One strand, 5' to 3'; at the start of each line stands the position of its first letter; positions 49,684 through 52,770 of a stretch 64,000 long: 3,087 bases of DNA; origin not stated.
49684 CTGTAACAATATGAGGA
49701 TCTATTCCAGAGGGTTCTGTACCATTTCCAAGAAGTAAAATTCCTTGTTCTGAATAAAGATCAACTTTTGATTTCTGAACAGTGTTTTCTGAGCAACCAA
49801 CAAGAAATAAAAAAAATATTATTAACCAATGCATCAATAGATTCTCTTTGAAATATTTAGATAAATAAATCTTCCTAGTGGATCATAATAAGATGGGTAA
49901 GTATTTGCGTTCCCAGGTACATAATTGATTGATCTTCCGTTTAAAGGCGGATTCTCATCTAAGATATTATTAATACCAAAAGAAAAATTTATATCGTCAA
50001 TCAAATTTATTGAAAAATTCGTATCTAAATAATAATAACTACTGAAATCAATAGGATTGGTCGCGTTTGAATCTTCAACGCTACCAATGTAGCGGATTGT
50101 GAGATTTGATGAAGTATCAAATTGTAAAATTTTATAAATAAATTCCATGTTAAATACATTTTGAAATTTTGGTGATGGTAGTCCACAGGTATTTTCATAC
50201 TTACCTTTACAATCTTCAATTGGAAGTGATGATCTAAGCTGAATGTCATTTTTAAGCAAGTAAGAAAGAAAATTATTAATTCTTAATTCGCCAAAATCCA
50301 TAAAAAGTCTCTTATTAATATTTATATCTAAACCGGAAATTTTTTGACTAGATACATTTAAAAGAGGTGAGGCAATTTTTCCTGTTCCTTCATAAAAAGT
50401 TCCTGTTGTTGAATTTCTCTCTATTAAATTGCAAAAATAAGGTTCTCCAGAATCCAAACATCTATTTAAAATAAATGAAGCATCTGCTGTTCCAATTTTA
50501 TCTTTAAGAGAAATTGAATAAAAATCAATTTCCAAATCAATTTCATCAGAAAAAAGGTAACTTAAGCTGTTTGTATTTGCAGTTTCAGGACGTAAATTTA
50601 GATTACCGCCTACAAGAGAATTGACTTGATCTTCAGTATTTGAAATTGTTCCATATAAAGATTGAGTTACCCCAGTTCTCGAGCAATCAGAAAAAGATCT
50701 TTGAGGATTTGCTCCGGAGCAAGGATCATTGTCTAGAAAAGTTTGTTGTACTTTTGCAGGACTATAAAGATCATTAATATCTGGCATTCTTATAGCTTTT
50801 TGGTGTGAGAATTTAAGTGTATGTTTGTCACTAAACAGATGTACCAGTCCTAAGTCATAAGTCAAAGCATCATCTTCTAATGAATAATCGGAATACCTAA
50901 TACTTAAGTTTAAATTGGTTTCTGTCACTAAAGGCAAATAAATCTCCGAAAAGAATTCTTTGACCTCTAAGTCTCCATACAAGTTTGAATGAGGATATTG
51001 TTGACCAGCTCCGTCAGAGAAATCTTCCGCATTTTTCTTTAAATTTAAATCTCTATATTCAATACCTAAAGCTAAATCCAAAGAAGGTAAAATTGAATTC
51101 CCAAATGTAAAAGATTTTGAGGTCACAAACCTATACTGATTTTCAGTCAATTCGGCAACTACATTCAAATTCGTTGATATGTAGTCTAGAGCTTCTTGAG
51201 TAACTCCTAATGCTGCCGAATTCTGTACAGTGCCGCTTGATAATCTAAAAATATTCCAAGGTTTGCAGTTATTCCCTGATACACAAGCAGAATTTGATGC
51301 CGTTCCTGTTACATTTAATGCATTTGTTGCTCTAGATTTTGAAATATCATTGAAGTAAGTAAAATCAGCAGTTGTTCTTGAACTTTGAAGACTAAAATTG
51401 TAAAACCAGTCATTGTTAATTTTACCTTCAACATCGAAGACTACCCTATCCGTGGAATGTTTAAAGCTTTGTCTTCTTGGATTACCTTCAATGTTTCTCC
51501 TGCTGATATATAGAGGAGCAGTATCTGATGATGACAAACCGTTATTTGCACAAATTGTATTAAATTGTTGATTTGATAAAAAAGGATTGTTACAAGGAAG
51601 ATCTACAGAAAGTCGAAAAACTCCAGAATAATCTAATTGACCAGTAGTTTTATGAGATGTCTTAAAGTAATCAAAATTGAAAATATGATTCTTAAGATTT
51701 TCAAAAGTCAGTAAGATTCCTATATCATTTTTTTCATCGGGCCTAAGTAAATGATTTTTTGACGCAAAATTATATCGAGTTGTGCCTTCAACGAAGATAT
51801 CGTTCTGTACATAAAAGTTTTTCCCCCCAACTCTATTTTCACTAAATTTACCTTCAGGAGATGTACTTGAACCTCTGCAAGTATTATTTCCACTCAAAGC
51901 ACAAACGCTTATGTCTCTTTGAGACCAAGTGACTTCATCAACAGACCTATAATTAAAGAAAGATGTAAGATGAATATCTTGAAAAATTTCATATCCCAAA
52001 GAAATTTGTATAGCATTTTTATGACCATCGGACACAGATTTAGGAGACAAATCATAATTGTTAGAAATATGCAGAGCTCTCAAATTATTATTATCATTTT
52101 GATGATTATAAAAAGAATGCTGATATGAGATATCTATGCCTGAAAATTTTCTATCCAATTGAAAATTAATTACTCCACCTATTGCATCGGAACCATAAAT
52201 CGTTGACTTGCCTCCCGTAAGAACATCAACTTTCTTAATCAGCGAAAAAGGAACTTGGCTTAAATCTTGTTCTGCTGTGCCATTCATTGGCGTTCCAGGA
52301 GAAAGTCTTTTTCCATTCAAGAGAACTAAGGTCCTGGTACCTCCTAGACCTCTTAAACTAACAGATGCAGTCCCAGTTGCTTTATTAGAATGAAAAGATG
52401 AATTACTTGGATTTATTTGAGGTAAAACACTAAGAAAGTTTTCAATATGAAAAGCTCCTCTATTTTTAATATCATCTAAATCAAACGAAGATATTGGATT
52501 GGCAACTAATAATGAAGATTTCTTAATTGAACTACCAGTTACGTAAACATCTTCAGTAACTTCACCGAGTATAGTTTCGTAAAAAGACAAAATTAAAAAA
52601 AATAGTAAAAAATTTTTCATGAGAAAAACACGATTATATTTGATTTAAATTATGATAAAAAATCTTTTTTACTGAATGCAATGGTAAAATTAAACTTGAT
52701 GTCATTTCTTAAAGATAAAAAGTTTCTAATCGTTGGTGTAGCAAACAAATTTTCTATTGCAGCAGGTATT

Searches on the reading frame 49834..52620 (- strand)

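Call 77: search_protein_families(library=pfam, proteins=[window:49834-52620:-], max_evalue=0.00001)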
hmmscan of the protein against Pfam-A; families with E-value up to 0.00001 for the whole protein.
window:49834-52620:- (928 aa): 2 families
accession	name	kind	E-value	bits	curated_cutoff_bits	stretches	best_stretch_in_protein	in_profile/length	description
PF00593.30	TonB_dep_Rec_b-barrel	-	4e-24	86.7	27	1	380-886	50-436/436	TonB dependent receptor-like, beta-barrel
PF07715.20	Plug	-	2.8e-19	70.1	23.9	1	40-150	6-107/107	TonB-dependent Receptor Plug Domain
